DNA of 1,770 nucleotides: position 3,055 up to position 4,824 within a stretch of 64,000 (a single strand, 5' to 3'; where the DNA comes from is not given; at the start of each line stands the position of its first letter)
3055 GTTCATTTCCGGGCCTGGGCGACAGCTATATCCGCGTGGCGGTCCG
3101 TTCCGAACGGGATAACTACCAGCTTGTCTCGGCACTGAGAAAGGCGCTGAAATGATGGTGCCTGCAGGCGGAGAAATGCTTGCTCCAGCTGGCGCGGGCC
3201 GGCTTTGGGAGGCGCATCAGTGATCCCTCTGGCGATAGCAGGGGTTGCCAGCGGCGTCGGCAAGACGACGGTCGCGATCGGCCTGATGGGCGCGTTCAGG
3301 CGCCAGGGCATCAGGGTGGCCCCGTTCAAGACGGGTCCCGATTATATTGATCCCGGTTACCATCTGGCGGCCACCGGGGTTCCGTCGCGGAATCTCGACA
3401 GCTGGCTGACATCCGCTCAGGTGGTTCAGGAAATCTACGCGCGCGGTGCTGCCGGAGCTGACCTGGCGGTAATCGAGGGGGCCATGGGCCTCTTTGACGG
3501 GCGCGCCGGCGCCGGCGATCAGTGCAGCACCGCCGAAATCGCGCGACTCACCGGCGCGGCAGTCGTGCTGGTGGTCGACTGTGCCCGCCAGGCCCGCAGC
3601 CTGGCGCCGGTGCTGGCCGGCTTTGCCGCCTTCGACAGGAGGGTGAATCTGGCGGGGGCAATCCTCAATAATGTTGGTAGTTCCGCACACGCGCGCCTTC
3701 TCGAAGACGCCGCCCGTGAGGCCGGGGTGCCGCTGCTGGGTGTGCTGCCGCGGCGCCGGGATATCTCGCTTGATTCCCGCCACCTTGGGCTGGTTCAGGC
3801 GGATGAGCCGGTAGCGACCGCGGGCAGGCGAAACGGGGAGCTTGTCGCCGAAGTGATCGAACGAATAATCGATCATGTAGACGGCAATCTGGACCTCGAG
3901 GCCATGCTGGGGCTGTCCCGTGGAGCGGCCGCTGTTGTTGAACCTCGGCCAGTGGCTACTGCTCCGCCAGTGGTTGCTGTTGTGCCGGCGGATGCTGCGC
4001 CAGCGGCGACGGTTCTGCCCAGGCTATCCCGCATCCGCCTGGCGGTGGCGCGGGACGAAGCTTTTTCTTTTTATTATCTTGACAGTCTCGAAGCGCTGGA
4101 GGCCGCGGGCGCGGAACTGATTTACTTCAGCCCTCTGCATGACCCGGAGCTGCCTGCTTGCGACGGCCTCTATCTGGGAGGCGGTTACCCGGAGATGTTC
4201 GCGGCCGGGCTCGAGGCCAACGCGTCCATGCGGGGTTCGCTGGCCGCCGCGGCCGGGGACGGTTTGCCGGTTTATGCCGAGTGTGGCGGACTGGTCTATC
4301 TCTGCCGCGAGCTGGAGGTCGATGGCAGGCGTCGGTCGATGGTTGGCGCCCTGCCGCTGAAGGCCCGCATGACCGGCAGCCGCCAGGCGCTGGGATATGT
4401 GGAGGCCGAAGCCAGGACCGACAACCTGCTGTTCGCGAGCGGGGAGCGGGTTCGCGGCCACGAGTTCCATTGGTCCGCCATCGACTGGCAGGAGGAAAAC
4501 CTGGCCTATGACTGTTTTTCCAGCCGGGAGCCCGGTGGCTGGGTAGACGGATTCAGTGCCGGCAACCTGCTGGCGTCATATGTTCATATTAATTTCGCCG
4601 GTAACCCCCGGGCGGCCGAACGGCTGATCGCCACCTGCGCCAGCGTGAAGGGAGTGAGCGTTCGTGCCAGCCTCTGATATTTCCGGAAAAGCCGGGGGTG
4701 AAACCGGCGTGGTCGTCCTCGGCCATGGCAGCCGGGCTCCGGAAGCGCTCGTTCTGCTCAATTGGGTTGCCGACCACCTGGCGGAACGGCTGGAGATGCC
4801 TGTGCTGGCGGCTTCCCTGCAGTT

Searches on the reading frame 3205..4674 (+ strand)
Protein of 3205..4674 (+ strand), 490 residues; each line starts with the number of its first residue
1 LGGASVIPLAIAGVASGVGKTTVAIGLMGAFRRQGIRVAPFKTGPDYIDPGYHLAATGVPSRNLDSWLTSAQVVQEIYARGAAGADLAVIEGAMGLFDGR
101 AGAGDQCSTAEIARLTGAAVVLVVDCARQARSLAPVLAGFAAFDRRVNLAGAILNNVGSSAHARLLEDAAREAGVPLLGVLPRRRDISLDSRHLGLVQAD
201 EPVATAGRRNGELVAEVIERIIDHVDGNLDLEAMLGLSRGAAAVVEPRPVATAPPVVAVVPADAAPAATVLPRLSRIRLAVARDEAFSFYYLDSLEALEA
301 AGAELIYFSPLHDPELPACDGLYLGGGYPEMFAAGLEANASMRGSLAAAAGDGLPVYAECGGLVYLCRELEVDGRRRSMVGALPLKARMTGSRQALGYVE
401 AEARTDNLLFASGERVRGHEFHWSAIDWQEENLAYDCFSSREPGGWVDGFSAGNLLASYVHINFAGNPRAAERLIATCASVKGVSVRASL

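Call 41: search_protein_families(library=pfam, max_evalue=0.00001, proteins=[window:3205-4674:+])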
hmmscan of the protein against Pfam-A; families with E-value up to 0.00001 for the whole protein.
window:3205-4674:+ (490 aa): 3 families
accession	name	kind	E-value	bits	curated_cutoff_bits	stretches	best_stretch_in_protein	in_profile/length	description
PF07685.20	GATase_3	-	7.1e-36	124.1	27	1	279-466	2-193/196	CobB/CobQ-like glutamine amidotransferase domain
PF01656.29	CbiA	-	2e-20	73.5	25.4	1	9-193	1-122/125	CobQ/CobB/MinD/ParA nucleotide binding domain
PF13500.12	AAA_26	-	7e-13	49.3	27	1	81-187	95-194/198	AAA domain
